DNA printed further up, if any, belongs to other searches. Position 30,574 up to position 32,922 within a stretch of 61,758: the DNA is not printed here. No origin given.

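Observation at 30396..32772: ClpX-family unfoldase with an unknown 340-aa N-terminal domain, coupled to a 103-aa ORF, occupying the slot upstream of ybxB-rpoBC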

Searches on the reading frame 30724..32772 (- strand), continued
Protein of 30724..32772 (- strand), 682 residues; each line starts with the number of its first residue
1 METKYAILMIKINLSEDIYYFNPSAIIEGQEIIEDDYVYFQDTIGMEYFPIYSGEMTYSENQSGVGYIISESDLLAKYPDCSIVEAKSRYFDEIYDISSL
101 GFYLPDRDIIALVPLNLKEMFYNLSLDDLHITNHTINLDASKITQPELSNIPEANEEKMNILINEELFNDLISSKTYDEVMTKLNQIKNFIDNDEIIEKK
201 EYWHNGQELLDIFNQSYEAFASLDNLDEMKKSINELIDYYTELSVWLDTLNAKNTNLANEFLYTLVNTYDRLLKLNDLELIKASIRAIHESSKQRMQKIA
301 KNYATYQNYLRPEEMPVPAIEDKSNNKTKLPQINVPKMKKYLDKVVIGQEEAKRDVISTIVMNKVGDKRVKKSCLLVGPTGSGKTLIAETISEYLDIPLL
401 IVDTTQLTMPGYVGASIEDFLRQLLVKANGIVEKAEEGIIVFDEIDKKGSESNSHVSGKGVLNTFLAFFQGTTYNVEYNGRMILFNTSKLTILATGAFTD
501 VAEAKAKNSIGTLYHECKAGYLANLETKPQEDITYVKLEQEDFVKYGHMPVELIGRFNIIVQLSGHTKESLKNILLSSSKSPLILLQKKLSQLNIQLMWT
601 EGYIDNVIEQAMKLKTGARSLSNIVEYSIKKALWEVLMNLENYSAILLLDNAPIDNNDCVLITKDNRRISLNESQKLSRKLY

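Call 31: predict_structure(alignment_id=A1)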
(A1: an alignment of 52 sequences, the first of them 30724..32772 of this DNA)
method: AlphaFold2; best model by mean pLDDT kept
length: 682 residues; sequences in the alignment: 52
mean_pLDDT: 82.0   pTM: 0.51
mean pLDDT of the five models: 82.0, 81.6, 81.5, 78.8, 78.5
residues with pLDDT >= 90: 312; 70-90: 244; 50-70: 68; < 50: 58
segments of 3 or more residues with pLDDT < 50: 149-159, 193-202, 312-330, 512-526
pLDDT, mean of each block of 10 residues (from residue 1): 91 94 96 89 94 90 94 93 93 92 94 88 73 71 63 39 76 85 77 41 65 85 89 88 77 69 90 90 89 84 66 39 34 84 92 94 85 92 92 93 74 70 91 93 80 59 83 87 90 92 81 44 53 82 88 91 91 92 94 95 95 89 96 94 95 95 91 71 46
secondary structure, 60 per line:
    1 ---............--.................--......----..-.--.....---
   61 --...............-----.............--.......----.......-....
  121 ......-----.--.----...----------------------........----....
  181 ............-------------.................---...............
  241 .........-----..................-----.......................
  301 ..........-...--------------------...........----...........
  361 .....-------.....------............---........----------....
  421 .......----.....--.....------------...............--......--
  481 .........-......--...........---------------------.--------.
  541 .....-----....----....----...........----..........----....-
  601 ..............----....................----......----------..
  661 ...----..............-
elements in order (helices of 4 or more, strands of 3 or more residues): E4-15 E18-34 E37-42 H54-57 E63-70 H71-77 H83-95 E98-104 E109-115 H117-126 H165-172 H177-192 H206-222 H226-249 H255-272 H278-310 H335-345 H350-365 E373-377 H384-395 E399-403 H417-427 H432-436 E439-443 H456-470 E473-478 E481-486 E491-496 H499-509 H540-545 H551-554 E559-562 H568-577 H582-591 E596-599 H601-614 H619-638 E643-648 E659-663 E668-670 H671-681
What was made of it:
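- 31774..31842 (-): Predicted disordered linker (residues 311-333) between the N-region and the AAA+ module. pLDDT below 50 at residues 312-330 (call 31).
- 31210..31218 (-): A-G-Y tripeptide (residues 519-521) at the position of the ClpX IGF ClpP-docking loop. The loop is predicted flexible, pLDDT below 50 at residues 512-526 (call 31).
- On ClpX (canonical, NCBIfam equivalog): The loop is present and predicted flexible (pLDDT below 50 at residues 512-526, call 31).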

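Call 50: list_cluster_members(proteins=[P0002, P0004, P0011, P0017, P0035, P0040, P0063, P0090, P0106, P0107])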
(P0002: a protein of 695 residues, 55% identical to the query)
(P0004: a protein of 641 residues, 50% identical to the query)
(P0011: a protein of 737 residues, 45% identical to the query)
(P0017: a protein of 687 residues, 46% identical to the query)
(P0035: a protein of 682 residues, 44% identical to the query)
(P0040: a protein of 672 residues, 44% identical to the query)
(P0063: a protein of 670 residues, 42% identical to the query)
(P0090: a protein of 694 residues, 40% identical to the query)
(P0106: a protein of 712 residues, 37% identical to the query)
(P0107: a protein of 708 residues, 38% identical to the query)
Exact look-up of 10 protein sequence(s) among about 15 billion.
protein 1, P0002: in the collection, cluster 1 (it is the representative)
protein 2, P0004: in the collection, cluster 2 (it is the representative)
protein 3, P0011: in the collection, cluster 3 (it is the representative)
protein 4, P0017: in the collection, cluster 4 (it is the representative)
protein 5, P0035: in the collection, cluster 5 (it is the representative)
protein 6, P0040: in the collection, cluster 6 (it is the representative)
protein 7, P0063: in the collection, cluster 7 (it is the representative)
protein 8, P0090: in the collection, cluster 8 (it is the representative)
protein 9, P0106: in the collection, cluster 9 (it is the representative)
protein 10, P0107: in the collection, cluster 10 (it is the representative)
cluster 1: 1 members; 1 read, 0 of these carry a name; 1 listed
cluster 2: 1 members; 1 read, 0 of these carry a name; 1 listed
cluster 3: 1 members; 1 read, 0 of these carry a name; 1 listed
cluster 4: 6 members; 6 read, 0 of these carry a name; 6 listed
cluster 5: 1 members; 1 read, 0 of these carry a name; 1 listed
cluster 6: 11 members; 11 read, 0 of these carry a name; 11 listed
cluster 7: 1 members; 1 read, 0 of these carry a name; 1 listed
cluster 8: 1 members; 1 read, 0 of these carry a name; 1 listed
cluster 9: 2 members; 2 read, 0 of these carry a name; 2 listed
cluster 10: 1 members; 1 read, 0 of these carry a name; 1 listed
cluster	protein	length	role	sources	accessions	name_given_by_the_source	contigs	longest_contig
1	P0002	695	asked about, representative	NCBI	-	-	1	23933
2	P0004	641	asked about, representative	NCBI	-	-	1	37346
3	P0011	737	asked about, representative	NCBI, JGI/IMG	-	-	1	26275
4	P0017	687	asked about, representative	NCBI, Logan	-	-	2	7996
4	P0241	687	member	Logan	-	-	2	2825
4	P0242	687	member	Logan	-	-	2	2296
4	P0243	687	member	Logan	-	-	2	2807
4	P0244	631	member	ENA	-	-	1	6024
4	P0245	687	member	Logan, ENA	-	-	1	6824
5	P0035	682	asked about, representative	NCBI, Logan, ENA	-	-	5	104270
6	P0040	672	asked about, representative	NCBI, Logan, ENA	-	-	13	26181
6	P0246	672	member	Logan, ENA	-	-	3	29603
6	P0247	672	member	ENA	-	-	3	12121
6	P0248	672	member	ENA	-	-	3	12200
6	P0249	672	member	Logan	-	-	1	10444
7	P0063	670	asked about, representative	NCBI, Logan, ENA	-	-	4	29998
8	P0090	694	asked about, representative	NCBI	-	-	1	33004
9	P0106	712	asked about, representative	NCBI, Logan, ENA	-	-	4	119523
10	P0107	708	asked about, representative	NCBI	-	-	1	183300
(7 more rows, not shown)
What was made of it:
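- Tried and rejected: Cluster names (call 50).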

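Call 52: search_protein_families(library=phrogs, proteins=[window:30724-32772:-], max_evalue=1)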
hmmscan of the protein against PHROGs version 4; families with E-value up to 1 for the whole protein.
window:30724-32772:- (682 aa): 25 families
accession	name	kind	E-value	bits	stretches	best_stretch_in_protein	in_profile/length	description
phrog_4339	-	unknown function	3.7e-46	159.4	2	427-636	347-511/552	-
phrog_4871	-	other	6.9e-14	52.2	1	334-638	456-733/764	ATP-dependent protease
phrog_3757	-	unknown function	2.7e-11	44.5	1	282-446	24-194/367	-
phrog_5534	-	unknown function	2.5e-10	41.1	1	349-503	5-159/273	-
phrog_8638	-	unknown function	7.2e-10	39.1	1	372-473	306-405/568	-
phrog_10401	-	other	2e-09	37.8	1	365-447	457-529/667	ATPase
phrog_30773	-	unknown function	3.7e-06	26.5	1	348-452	167-271/666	-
phrog_11838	-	DNA, RNA and nucleotide metabolism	1e-05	25.9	1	346-448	19-110/420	clamp loader of DNA polymerase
phrog_249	-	moron, auxiliary metabolic gene and host takeover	1.6e-05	25.4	1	286-414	56-171/380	porphyrin biosynthesis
phrog_5846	-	DNA, RNA and nucleotide metabolism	1.6e-05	25.3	1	346-445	18-103/380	clamp loader of DNA polymerase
phrog_9172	-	unknown function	6.4e-05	23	1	363-447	99-177/509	-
phrog_168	-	DNA, RNA and nucleotide metabolism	8.1e-05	23.4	1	347-455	24-119/314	clamp loader of DNA polymerase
phrog_10371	-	DNA, RNA and nucleotide metabolism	0.0009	18.6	1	367-454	322-408/683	DNA helicase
phrog_7485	-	unknown function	0.0011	19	1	370-419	226-266/430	-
phrog_1815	-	other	0.0016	19.7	1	374-405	6-36/197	guanylate kinase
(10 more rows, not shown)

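Call 53: search_protein_families(library=padloc, proteins=[window:30724-32772:-], max_evalue=1)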
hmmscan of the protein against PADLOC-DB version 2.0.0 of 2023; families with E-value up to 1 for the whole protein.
window:30724-32772:- (682 aa): 9 families
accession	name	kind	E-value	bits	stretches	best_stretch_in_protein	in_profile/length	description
PDLC04232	IetA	-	1.5e-07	29.2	1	337-451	77-189/330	-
PDLC03838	DolB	-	2.1e-07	28.5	1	211-409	5-201/375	-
PDLC02196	IetA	-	1.2e-05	23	1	369-404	120-155/374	-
PDLC02195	IetA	-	1.5e-05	22.5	1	327-402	88-168/395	-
PDLC04231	IetA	-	2.4e-05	22.2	1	371-453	117-192/262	-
PDLC04140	mad8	-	0.00038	18.1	1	373-411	29-68/314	mads_8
PDLC01993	RtcR--CARF_AAA_HTH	-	0.0027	14.2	1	349-451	185-293/523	-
PDLC02496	BrxF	-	0.038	12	1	363-403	11-53/158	BrxF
PDLC02499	BrxF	-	0.052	11.9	1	367-403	17-53/133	BrxF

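Call 57: find_encoding_contigs(protein=window:30724-32772:-, flank=1000, max_places=3)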
Protein window:30724-32772:- (682 aa): no gene with exactly this product is on record in the collection.
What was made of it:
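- Tried and rejected: Look-up of the window ATPase in the assembly index (call 57).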

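Call 79: find_encoding_contigs(protein=P0016, flank=8000, max_places=2)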
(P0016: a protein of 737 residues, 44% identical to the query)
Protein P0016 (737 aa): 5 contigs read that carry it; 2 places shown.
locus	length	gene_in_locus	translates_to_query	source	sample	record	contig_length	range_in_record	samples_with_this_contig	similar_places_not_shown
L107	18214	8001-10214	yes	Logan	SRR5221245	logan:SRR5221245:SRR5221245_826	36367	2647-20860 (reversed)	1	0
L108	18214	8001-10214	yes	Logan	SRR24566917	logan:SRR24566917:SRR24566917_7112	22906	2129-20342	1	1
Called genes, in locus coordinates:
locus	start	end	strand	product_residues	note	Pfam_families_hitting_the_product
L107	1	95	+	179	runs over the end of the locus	PF00293:NUDIX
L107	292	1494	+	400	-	PF00871:Acetate_kinase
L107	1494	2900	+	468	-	-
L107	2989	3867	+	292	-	PF00126:HTH_1, PF03466:LysR_substrate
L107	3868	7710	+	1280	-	PF00501:AMP-binding (weak)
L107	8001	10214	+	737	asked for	PF07724:AAA_2, PF00004:AAA, PF10431:ClpB_D2-small (weak)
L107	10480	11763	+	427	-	PF13393:tRNA-synt_His, PF00587:tRNA-synt_2b, PF03129:HGTP_anticodon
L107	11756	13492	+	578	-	PF01336:tRNA_anti-codon, PF00152:tRNA-synt_2, PF02938:GAD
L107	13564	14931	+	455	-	PF07963:N_methyl, PF13306:LRR_5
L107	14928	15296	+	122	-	PF07963:N_methyl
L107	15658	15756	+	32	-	-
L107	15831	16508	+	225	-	PF00899:ThiF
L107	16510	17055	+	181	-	-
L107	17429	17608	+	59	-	-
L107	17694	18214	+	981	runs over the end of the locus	PF02463:SMC_N, PF13304:AAA_21, PF13476:AAA_23, PF13555:AAA_29 (weak), PF06470:SMC_hinge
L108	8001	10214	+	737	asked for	PF07724:AAA_2, PF00004:AAA, PF10431:ClpB_D2-small (weak)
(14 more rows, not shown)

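Call 84: find_related_loci(query=A1, collection=viral_contigs, flank=6000)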
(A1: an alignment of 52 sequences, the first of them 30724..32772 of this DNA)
Query A1 (682 aa) in viral_contigs; peptide patterns used: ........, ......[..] (x = any residue, [..] = any of these).
600 stretches matched a pattern (row limit reached: there are more); 303 encode a relative of the query (tblastn E <= 1e-3); the best 80 are kept; 80 distinct loci.
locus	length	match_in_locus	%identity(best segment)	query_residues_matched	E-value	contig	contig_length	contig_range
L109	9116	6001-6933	35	338-636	2e-45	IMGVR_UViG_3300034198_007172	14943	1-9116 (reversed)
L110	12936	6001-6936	35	338-636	2e-44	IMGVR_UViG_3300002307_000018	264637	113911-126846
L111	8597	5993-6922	36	337-637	2e-43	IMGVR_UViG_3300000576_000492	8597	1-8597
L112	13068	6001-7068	34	320-661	3e-43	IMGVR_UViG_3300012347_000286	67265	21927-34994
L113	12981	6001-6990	34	319-636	5e-43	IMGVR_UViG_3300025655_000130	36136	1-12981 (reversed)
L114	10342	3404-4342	34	338-636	1e-42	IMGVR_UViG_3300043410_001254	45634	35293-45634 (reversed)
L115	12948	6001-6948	35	330-634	1e-42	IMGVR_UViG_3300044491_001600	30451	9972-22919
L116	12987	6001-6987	35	321-636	1e-42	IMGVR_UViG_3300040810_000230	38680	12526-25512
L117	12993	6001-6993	34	318-644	3e-42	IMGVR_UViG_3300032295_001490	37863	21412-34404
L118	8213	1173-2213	34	336-668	2e-42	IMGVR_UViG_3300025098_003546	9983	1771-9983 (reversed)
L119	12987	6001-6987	35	321-636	3e-42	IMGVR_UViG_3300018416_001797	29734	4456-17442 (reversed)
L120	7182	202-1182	34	326-644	2e-42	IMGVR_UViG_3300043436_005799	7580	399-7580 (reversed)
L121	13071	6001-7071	32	326-673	4e-42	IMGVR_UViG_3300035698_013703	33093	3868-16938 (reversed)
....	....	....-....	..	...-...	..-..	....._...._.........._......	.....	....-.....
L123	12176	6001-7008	34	320-643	9e-42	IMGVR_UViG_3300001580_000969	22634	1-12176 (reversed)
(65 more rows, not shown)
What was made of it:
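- Tried and rejected: Viral contigs (call 84).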

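Call 93: fold_search(model_id=the predicted structure, library=pdb)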
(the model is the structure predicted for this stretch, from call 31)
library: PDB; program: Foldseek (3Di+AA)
matches with E <= 10: 1620; with E <= 0.001: 928
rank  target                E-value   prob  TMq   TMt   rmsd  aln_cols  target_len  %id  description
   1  9a5x_A                3.1e-25  1.00  0.44  0.70   6.7       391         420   26  Integrative model of CLPX-CLPP by crosslinking MS and deep learning (released 2024-09-18)
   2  6vfx_B                2.8e-23  1.00  0.41  0.80   4.7       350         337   30  ClpXP from Neisseria meningitidis - Conformation B (released 2020-01-22)
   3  9c88_A                2.8e-23  1.00  0.41  0.79   4.9       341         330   30  Cryo-EM Structure of a Proteolytic ClpXP AAA+ Machine Translocating a Portion of a Branched-Degron DHFR Substrate (released 2024-10-16)
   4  6wsg_F                4.4e-23  1.00  0.40  0.80   4.4       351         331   29  ClpX-ClpP complex bound to ssrA-tagged GFP, intermediate complex (released 2020-11-04)
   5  6pos_D                9.8e-23  1.00  0.42  0.78   4.9       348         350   29  ClpX-ClpP complex bound to substrate and ATP-gamma-S, class 1 (released 2020-03-11)
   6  6wsg_D                1.8e-22  1.00  0.41  0.78   5.0       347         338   29  ClpX-ClpP complex bound to ssrA-tagged GFP, intermediate complex (released 2020-11-04)
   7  6po1_D                1.9e-22  1.00  0.42  0.79   4.9       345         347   29  ClpX-ClpP complex bound to substrate and ATP-gamma-S, class 4 (released 2020-03-11)
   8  6wrf_C                2.0e-22  1.00  0.41  0.76   5.2       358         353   28  ClpX-ClpP complex bound to GFP-ssrA, recognition complex (released 2020-11-04)
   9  8e91_F                2.3e-22  1.00  0.41  0.80   4.6       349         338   28  Cryo-EM structure of substrate-free ClpX.ClpP (released 2023-11-08)
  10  9dvy_B                2.3e-22  1.00  0.41  0.75   4.8       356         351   29  Human mitochondrial ClpX with endogenous substrate (released 2025-10-15)
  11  6vfx_D                2.5e-22  1.00  0.42  0.81   5.0       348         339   31  ClpXP from Neisseria meningitidis - Conformation B (released 2020-01-22)
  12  6vfx_C                3.2e-22  1.00  0.41  0.81   4.8       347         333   31  ClpXP from Neisseria meningitidis - Conformation B (released 2020-01-22)
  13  6vfx_E                3.4e-22  1.00  0.42  0.80   5.4       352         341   30  ClpXP from Neisseria meningitidis - Conformation B (released 2020-01-22)
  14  8et3_C                3.4e-22  1.00  0.41  0.75   5.4       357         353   28  Cryo-EM structure of a delivery complex containing the SspB adaptor, an ssrA-tagged substrate, and the AAA+ ClpXP prot (released 2023-01-25)
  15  6vfs_B                3.8e-22  1.00  0.40  0.81   4.6       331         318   31  ClpXP from Neisseria meningitidis - Conformation A (released 2020-01-22)
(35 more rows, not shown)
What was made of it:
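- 30724..32772 (-): Gene for the 682-aa ClpX-like AAA+ unfoldase (stop codon TAG at 30724-30726). The top 50 fold matches are all ClpX, TM 0.70-0.87 (call 93).
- On ClpX (canonical, NCBIfam equivalog): The top 50 fold matches are all ClpX (call 93).
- Closest known: ClpX. Same: Single-ring AAA+ module with the same fold (TM 0.70-0.87, call 93).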
